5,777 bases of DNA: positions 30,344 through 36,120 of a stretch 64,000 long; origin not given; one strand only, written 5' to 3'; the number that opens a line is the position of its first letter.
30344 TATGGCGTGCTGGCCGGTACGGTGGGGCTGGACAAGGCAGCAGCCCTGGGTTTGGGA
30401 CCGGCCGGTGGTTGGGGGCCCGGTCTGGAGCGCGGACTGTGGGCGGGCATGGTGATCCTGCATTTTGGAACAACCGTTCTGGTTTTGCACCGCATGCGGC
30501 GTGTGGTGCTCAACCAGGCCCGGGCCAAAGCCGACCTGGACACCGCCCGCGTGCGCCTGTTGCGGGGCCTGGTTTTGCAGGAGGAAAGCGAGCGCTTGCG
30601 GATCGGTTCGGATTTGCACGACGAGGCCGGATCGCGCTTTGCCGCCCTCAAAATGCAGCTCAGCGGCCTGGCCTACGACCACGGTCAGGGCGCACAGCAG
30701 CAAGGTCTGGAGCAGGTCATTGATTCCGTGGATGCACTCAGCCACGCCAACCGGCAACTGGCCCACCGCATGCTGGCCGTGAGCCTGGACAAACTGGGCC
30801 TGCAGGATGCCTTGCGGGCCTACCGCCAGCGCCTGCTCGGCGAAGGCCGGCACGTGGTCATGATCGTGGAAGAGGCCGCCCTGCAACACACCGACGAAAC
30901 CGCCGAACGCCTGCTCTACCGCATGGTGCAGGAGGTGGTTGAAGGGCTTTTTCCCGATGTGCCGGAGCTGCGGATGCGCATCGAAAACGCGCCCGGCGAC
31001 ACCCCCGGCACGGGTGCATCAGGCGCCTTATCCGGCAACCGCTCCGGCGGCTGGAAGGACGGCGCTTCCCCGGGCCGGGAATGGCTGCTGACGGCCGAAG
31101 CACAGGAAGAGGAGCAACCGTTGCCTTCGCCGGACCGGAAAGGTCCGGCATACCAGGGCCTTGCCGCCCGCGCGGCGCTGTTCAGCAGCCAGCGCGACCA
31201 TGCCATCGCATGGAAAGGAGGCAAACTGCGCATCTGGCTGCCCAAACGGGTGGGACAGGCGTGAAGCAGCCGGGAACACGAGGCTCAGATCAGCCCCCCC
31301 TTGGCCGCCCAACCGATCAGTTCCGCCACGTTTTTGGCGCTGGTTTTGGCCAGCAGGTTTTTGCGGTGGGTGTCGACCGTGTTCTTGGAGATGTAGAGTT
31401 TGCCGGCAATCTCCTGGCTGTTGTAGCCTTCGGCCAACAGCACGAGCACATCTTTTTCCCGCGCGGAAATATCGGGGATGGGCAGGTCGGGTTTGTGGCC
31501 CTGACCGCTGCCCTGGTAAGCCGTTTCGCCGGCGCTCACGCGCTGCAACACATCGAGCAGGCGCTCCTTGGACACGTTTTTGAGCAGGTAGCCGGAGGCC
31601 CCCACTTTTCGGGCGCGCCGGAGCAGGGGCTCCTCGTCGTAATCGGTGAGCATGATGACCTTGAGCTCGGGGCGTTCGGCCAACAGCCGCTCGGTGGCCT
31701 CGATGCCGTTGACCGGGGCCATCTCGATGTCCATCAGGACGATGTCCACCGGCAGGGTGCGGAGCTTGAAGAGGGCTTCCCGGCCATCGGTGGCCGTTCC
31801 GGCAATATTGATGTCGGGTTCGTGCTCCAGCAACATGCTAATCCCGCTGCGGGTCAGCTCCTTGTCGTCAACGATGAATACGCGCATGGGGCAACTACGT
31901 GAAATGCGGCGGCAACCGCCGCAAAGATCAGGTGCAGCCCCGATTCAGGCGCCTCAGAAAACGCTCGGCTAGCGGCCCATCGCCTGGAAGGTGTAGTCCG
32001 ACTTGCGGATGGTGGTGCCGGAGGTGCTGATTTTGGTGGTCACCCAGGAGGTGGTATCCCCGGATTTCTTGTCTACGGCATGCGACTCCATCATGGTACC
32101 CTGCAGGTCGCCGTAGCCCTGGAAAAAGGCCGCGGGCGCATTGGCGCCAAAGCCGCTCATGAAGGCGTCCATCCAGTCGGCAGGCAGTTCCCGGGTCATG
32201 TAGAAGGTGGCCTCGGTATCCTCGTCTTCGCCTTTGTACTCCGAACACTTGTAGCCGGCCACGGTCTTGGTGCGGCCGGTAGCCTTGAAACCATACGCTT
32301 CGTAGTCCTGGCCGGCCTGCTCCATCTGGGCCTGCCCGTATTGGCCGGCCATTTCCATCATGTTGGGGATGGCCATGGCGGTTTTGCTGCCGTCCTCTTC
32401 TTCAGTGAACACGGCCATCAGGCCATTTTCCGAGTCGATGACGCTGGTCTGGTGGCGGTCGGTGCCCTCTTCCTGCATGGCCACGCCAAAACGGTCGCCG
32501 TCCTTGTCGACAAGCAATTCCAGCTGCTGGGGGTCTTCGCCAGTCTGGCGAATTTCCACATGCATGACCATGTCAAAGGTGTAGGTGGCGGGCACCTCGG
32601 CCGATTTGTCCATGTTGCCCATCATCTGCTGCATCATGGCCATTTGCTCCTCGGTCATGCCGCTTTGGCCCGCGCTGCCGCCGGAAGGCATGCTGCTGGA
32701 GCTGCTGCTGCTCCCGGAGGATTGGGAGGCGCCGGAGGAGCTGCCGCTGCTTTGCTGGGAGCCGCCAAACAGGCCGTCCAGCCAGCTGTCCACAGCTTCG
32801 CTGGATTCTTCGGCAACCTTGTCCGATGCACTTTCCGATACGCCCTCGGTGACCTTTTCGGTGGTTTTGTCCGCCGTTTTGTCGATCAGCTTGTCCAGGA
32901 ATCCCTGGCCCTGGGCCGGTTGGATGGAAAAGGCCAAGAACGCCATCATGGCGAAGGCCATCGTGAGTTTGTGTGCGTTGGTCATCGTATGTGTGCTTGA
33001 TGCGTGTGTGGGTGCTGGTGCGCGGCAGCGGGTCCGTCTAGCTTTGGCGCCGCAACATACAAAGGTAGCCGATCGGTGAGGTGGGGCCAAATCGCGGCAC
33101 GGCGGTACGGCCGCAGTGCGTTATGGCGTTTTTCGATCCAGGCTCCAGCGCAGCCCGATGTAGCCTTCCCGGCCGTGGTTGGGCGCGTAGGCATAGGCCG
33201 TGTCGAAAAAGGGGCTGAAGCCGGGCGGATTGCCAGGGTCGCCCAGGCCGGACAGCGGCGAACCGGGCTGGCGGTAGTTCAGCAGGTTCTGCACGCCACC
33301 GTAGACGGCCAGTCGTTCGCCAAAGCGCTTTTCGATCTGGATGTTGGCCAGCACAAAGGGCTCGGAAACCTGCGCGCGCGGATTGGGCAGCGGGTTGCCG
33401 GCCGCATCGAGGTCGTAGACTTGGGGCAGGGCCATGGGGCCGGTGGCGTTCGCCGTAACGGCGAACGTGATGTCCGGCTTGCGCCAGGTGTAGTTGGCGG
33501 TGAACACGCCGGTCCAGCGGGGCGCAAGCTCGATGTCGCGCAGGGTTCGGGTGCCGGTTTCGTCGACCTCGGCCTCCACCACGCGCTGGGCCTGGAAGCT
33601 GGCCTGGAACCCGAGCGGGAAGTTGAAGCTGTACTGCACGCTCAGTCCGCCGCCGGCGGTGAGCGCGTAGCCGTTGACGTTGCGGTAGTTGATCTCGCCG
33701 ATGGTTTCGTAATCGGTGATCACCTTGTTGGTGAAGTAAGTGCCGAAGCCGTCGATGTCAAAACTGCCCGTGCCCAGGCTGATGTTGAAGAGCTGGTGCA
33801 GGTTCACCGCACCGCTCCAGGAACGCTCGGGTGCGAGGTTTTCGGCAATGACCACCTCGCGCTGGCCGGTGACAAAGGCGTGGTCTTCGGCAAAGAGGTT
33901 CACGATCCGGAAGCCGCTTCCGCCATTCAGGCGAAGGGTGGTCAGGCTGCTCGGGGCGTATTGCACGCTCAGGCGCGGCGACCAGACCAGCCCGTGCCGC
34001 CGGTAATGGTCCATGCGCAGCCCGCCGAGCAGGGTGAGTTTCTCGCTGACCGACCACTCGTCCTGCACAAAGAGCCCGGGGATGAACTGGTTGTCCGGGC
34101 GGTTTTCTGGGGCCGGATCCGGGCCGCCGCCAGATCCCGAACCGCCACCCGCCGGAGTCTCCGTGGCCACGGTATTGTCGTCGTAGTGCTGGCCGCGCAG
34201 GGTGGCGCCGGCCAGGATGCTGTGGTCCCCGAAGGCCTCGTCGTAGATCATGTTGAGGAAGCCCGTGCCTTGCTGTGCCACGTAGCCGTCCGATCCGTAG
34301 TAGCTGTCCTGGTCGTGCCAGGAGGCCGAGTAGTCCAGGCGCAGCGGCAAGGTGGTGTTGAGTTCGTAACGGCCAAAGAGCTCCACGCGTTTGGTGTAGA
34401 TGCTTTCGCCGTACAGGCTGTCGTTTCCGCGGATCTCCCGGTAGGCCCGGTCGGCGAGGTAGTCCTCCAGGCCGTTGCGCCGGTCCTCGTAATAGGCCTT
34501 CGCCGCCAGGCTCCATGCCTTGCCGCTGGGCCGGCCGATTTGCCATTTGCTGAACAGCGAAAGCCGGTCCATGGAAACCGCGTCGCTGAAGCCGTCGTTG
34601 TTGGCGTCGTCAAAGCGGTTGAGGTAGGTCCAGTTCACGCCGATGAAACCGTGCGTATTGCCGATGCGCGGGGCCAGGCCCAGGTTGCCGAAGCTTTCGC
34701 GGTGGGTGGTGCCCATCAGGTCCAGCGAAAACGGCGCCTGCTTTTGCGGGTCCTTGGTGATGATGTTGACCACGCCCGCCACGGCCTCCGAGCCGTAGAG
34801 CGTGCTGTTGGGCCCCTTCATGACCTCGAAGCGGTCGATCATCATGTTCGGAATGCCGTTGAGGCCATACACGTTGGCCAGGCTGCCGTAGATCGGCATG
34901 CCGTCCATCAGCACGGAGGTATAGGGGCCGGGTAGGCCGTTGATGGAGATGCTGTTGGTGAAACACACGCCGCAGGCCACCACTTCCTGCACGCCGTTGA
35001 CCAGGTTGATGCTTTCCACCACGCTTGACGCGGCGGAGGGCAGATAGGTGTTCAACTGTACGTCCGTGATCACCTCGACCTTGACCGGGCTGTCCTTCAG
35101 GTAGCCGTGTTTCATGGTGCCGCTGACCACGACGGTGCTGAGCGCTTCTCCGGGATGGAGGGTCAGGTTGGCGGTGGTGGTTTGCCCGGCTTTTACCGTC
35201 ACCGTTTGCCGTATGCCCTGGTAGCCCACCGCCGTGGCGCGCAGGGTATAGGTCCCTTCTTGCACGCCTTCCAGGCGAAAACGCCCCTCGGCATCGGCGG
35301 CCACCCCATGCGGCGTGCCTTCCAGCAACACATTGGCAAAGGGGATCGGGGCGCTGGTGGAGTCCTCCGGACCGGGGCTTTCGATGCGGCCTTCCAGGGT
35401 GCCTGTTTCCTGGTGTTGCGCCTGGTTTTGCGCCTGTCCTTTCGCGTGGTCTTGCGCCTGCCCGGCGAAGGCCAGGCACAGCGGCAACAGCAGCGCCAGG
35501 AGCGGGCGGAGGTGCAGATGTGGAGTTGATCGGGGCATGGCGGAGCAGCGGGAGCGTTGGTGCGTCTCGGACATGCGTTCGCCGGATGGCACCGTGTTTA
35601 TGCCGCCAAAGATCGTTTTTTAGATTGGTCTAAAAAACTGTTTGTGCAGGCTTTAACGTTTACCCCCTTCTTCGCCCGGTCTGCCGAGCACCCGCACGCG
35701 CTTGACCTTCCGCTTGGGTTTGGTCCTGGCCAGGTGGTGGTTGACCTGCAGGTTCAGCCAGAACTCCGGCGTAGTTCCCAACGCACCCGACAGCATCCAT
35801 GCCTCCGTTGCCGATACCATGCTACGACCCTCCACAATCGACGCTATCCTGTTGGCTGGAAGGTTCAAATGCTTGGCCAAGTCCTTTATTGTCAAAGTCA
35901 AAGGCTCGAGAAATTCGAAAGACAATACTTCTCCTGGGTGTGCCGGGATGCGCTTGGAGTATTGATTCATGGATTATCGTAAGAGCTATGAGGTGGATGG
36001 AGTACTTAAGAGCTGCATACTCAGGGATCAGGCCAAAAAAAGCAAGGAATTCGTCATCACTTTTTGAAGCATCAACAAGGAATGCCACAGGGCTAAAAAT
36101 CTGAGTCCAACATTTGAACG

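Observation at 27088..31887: Two tandem sensor kinases, one missing the phospho-accepting His and the other missing the ATP-binding motifs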

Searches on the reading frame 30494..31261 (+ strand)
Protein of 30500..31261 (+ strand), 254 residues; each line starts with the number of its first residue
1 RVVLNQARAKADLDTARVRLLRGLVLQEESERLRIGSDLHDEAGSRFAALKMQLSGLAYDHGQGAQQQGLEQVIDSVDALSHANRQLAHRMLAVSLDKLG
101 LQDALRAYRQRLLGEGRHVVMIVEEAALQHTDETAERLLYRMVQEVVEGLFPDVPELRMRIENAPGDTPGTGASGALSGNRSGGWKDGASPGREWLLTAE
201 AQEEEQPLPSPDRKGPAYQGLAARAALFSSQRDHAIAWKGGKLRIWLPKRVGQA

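Call 25: search_solved_structures(query=window:30500-31261:+, max_evalue=10, show_alignments=3)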
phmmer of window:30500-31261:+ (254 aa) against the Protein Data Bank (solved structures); distinct sequences matched with E-value up to 10: 1.
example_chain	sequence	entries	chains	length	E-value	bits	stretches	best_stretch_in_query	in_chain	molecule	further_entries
4eog_A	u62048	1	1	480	0.65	13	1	131-167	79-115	Putative uncharacterized protein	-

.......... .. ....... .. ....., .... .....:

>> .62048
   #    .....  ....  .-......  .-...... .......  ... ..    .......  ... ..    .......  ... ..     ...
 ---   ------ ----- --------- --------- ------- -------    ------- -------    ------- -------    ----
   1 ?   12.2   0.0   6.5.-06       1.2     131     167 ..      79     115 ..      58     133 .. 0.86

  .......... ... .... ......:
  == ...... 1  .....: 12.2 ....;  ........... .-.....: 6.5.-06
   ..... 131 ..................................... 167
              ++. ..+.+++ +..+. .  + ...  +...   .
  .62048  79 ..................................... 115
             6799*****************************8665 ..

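Call 49: predict_structure(alignment_id=A7)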
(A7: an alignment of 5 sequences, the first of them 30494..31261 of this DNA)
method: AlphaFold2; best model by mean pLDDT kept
length: 256 residues; sequences in the alignment: 5
mean_pLDDT: 73.3   pTM: 0.64
mean pLDDT of the five models: 73.3, 72.3, 68.5, 68.1, 66.6
residues with pLDDT >= 90: 28; 70-90: 130; 50-70: 68; < 50: 30
segments of 3 or more residues with pLDDT < 50: 90-95, 170-192
pLDDT, mean of each block of 10 residues (from residue 1): 66 67 69 61 64 80 79 79 62 51 82 84 89 85 88 88 79 39 38 75 83 84 79 74 90 69
secondary structure, 60 per line:
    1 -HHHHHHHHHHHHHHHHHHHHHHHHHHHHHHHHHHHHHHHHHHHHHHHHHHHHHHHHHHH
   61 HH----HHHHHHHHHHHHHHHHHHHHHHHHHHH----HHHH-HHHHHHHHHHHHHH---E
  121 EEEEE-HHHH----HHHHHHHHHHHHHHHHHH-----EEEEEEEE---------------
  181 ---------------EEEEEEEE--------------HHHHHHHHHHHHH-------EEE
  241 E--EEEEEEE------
elements in order: H2-62 H67-93 H98-101 H103-116 E120-125 H127-130 H135-152 E158-165 E196-203 H218-230 E238-241 E244-250

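Call 53: fold_search(model_id=the predicted structure, library=pdb)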
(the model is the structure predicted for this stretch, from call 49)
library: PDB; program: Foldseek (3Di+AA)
matches with E <= 10: 342; with E <= 0.001: 36
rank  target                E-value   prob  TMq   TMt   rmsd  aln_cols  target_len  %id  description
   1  9jfj_A                9.7e-06  1.00  0.31  0.33  12.8       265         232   13  Crystal structure of the cytoplasmic domain of ZraS in ADP-bound form (released 2025-03-26)
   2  3ehj_B                1.4e-05  1.00  0.37  0.44  17.1       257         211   14  Crystal structure of DesKC-H188V in complex with AMP-PCP (released 2009-09-15)
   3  9jfj_B                1.5e-05  1.00  0.32  0.35  16.8       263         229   12  Crystal structure of the cytoplasmic domain of ZraS in ADP-bound form (released 2025-03-26)
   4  5iuj_B                1.6e-05  1.00  0.35  0.41  14.7       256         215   18  Crystal structure of the DesK-DesR complex in the phosphotransfer state with low Mg2+ (20 mM) (released 2016-12-21)
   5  7ssj_D                1.6e-05  1.00  0.33  0.38  18.8       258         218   18  Crystal structure of the DesK-DesR complex in the phosphatase state (released 2022-11-16)
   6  8a6x_B                1.6e-05  1.00  0.32  0.24  18.1       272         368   11  Crystal structure of a chimeric LOV-Histidine kinase SB2F1 (asymmetrical variant, trigonal form with long c axis) (released 2024-01-10)
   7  8a7f_A                2.2e-05  1.00  0.29  0.22  18.3       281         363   11  Crystal structure of a chimeric LOV-Histidine kinase SB2F1-I66R mutant (asymmetrical variant, trigonal form with long  (released 2024-01-10)
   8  8a7h_A                2.4e-05  1.00  0.32  0.24  18.2       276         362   10  Crystal structure of a chimeric LOV-Histidine kinase SB2F1-I66R mutant (light state; asymmetrical variant, trigonal fo (released 2024-01-10)
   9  5iuj_E                2.6e-05  1.00  0.35  0.40  14.6       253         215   18  Crystal structure of the DesK-DesR complex in the phosphotransfer state with low Mg2+ (20 mM) (released 2016-12-21)
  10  9jfj_D                2.6e-05  1.00  0.32  0.34  16.6       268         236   11  Crystal structure of the cytoplasmic domain of ZraS in ADP-bound form (released 2025-03-26)
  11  7ssj_C                2.9e-05  1.00  0.33  0.37  19.6       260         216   18  Crystal structure of the DesK-DesR complex in the phosphatase state (released 2022-11-16)
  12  5iuj_A                3.6e-05  1.00  0.40  0.47   9.7       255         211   17  Crystal structure of the DesK-DesR complex in the phosphotransfer state with low Mg2+ (20 mM) (released 2016-12-21)
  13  3ehh_B                3.6e-05  1.00  0.36  0.45  16.5       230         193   16  Crystal structure of DesKC-H188V in complex with ADP (released 2009-09-15)
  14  7ssj_A                3.6e-05  1.00  0.36  0.41  19.5       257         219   18  Crystal structure of the DesK-DesR complex in the phosphatase state (released 2022-11-16)
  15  3ehj_A                4.0e-05  1.00  0.35  0.43  17.6       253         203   17  Crystal structure of DesKC-H188V in complex with AMP-PCP (released 2009-09-15)
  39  3ehg                  1.8e-03  1.00  0.35  0.65   4.5       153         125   18  Crystal structure of the ATP-binding domain of DesK in complex with ATP (released 2009-09-15)
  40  4fmt_A                1.8e-03  0.99  0.36  0.42   8.9       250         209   12  Crystal structure of a ChpT protein (CC_3470) from Caulobacter crescentus CB15 at 2.30 A resolution (released 2012-07-25)
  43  4fmt_B                2.4e-03  0.98  0.36  0.42   8.0       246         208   13  Crystal structure of a ChpT protein (CC_3470) from Caulobacter crescentus CB15 at 2.30 A resolution (released 2012-07-25)
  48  4gt8                  4.5e-03  1.00  0.36  0.64   5.3       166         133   12  Crystal Structure of the Catalytic and ATP-binding Domain from VraS in Complex with ADP (released 2013-08-28)
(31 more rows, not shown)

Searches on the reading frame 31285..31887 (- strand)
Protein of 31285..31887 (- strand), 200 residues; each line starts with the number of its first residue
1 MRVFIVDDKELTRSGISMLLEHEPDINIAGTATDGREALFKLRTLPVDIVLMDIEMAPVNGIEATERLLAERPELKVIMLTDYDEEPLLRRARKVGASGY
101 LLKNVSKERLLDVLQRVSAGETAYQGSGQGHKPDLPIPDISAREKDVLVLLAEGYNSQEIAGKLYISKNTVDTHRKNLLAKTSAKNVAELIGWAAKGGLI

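Call 7: search_protein_families(library=pfam, proteins=[window:31285-31887:-], max_evalue=1)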
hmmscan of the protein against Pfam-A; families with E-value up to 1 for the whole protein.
window:31285-31887:- (200 aa): 5 families
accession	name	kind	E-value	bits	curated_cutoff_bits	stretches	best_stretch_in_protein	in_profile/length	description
PF00072.30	Response_reg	-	3.6e-26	92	30.2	1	3-114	1-110/111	Response regulator receiver domain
PF00196.25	GerE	-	2.8e-15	56.1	23.5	1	141-194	4-57/57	Bacterial regulatory proteins, luxR family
PF08281.18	Sigma70_r4_2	-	0.0012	18.8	25.7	1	141-176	12-48/54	Sigma-70, region 4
PF13384.12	HTH_23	-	0.0095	16.2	24.6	1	147-177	10-40/50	Homeodomain-like domain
PF13556.12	HTH_30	-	0.17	12.1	27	1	149-172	7-30/59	PucR C-terminal helix-turn-helix domain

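Call 8: search_protein_families(library=ncbifam, proteins=[window:31285-31887:-], max_evalue=1)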
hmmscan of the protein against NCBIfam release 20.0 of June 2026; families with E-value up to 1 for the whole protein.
window:31285-31887:- (200 aa): 116 families (the best 25 are shown)
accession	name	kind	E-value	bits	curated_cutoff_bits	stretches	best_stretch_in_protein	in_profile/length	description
NF052445.1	RespRegMctR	equivalog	3.1e-40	137.8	300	1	2-198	3-203/205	two-component system response regulator MctR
NF011896.0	PRK15369.1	equivalog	2.7e-36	125.2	242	1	2-199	5-209/211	two component system response regulator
NF007018.1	PRK09483.1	equivalog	1.4e-34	119.6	280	1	2-199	3-208/217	UvrY/SirA/GacA family response regulator transcription factor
NF047785.1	respo_reg_MadR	equivalog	2.7e-33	115.1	300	1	1-200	1-209/209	MadR family response regulator transcription factor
NF007935.0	PRK10651.1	equivalog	5.5e-32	110.7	250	1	2-195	8-211/216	two-component system response regulator NarL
NF007708.0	PRK10403.1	equivalog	1.2e-25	90.2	343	1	2-185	8-199/215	nitrate/nitrite response regulator protein NarP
NF007685.0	PRK10360.1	equivalog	3.1e-24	85.9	258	1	2-190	3-188/196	response regulator transcription factor UhpA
NF007403.0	PRK09935.1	equivalog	3.5e-24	85.6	271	1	3-196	6-206/210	fimbria biosynthesis transcriptional regulator FimZ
NF006900.1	PRK09390.1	equivalog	5.4e-24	84.9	255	1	2-196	6-199/203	response regulator FixJ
NF007419.0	PRK09958.1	equivalog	2.3e-20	73.1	251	1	1-196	1-200/204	acid-sensing system DNA-binding response regulator EvgA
NF001965.0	PRK00742.1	subfamily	3.5e-20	72.5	293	1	1-106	4-110/357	chemotaxis-specific protein-glutamate methyltransferase CheB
NF041367.1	CheY_Halo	equivalog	8.4e-19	68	200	1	3-117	1-113/114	chemotaxis protein CheY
NF008677.0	PRK11697.1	equivalog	3.1e-18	66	246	1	1-135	2-133/238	two-component system response regulator BtsR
NF040749.1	tetrathio_RR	equivalog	2.7e-17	63.1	290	1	4-192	3-186/191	tetrathionate respiration response regulator TtrR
NF009206.0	PRK12555.1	subfamily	1.2e-16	60.6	342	1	1-83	1-82/340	chemotaxis-specific protein-glutamate methyltransferase CheB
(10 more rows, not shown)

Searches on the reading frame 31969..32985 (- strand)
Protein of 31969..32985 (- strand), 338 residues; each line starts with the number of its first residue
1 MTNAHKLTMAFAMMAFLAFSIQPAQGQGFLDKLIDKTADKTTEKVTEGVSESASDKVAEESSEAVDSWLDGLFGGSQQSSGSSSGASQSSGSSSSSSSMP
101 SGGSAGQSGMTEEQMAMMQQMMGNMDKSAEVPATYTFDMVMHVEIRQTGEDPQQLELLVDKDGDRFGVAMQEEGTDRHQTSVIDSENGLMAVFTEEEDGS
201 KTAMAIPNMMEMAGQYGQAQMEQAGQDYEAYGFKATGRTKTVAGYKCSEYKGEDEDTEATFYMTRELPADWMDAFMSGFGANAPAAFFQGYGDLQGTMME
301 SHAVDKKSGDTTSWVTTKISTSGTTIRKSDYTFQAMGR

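Call 59: search_protein_families(library=pfam, proteins=[window:31969-32985:-], max_evalue=0.001)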
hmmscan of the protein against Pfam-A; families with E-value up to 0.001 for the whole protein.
window:31969-32985:- (338 aa): 1 family
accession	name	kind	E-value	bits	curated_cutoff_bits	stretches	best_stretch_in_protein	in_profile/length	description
PF14371.13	DUF4412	-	5.6e-06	26.7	21.6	1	141-267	5-122/191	Domain of unknown function (DUF4412)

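Call 87: search_protein_families(library=ncbifam, proteins=[window:31969-32985:-], max_evalue=0.00001)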
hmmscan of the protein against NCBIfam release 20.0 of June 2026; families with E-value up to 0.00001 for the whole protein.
window:31969-32985:- (338 aa): 0 families

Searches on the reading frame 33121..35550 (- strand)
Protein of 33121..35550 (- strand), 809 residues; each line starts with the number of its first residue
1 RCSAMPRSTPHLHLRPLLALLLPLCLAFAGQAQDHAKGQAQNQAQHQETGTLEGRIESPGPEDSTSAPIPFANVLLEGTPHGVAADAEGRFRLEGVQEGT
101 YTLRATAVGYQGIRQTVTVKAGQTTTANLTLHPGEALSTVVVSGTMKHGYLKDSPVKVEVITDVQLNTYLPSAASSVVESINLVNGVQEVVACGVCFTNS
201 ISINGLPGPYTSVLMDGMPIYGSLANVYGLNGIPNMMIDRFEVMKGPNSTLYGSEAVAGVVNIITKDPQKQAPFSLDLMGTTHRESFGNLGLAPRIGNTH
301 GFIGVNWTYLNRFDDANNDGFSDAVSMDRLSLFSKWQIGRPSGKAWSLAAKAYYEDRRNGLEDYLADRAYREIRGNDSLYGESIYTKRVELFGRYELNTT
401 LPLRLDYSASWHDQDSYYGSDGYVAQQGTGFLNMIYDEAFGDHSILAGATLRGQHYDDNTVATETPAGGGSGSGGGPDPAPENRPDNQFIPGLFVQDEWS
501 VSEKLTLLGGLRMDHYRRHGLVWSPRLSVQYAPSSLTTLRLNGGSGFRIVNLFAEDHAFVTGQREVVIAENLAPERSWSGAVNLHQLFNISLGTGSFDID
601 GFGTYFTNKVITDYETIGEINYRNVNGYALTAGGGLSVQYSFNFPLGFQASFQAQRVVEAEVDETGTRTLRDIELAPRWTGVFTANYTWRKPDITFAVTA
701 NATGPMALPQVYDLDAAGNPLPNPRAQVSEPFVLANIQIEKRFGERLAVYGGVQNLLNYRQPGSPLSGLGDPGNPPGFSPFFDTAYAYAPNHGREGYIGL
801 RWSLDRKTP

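Call 59: search_protein_families(library=pfam, proteins=[window:33121-35550:-], max_evalue=0.001)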
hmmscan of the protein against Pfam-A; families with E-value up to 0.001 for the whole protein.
window:33121-35550:- (809 aa): 7 families
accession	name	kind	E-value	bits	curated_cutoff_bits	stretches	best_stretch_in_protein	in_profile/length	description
PF00593.30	TonB_dep_Rec_b-barrel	-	1.2e-26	95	27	1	306-756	33-436/436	TonB dependent receptor-like, beta-barrel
PF07715.20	Plug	-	3.6e-18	66.5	23.9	1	152-260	3-107/107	TonB-dependent Receptor Plug Domain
PF13620.12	CarboxypepD_reg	-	5.4e-18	65.6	32.3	1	63-131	8-81/82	Carboxypeptidase regulatory-like domain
PF13715.12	CarbopepD_reg_2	-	1.8e-16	60.3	32.2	1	64-142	9-88/88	CarboxypepD_reg-like domain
PF14686.12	fn3_3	-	7.4e-07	29.3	24.4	1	84-126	30-74/75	Polysaccharide lyase family 4, domain II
PF08308.17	PEGA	-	1.7e-05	25.1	20.8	1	92-133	28-69/71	PEGA domain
PF25183.1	OMP_b-brl_4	-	0.00017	20.6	30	1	482-516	359-393/838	Outer membrane beta barrel domain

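Call 87: search_protein_families(library=ncbifam, proteins=[window:33121-35550:-], max_evalue=0.00001)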
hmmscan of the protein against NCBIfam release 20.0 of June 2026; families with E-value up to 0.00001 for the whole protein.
window:33121-35550:- (809 aa): 22 families
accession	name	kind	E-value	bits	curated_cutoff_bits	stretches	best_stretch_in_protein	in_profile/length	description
NF010010.0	PRK13483.1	equivalog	3.4e-25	88.1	927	2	112-272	8-169/660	ligand-gated channel protein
NF010038.0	PRK13513.1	equivalog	8.1e-25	87.4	942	2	132-282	30-181/659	ligand-gated channel protein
NF007478.2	PRK10064.1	equivalog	1.3e-24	86.5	745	2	136-270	29-162/663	catecholate siderophore receptor CirA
NF010011.0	PRK13484.1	equivalog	4.5e-23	81.4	1197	1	138-280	31-174/682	IreA family TonB-dependent siderophore receptor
TIGR01785.1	TonB-hemin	subfamily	3.7e-22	78.5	316.85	1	137-269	1-132/677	TonB-dependent heme/hemoglobin receptor family protein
NF050067.1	TonBEntbctnRecCfrA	equivalog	8.1e-21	74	1200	1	125-281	14-173/698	TonB-dependent ferric enterobactin receptor CfrA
NF010048.1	PRK13524.1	subfamily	2.5e-19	69.2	493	2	211-279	111-189/744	FepA family TonB-dependent siderophore receptor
TIGR01786.1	TonB-hemlactrns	subfamily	5e-19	68.1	323.75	2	150-269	17-137/719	TonB-dependent hemoglobin/transferrin/lactoferrin family receptor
NF010012.0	PRK13486.1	equivalog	5.2e-19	68.1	924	1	140-268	28-160/696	TonB-dependent receptor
NF010051.0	PRK13528.1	subfamily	2.4e-18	65.8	583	1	125-279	22-185/727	FepA family TonB-dependent siderophore receptor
TIGR01779.1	TonB-B12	equivalog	2.7e-17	62.6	599.7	1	128-306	19-193/614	TonB-dependent vitamin B12 receptor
TIGR01783.1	TonB-siderophor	subfamily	1.9e-15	56.5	223.5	1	175-360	20-196/649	TonB-dependent siderophore receptor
NF007926.1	PRK10641.1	equivalog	4e-15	55.4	836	1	174-331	61-218/617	TonB-dependent vitamin B12 receptor BtuB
TIGR04056.1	OMP_RagA_SusC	subfamily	5.8e-14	51.4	368.25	1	63-274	9-211/981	SusC/RagA family TonB-linked outer membrane protein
NF053590.1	TonB_dep_TOL0244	equivalog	4.3e-13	48.8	645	1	135-274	8-148/604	TOL_0244 family TonB-dependent receptor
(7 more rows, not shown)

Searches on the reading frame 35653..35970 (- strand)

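Call 59: search_protein_families(library=pfam, proteins=[window:35653-35970:-], max_evalue=0.001)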
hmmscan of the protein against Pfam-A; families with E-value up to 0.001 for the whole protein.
window:35653-35970:- (105 aa): 1 family
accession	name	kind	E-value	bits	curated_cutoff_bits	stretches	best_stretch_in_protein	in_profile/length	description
PF01381.28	HTH_3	-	1.4e-06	28.7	23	1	20-71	4-55/55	Helix-turn-helix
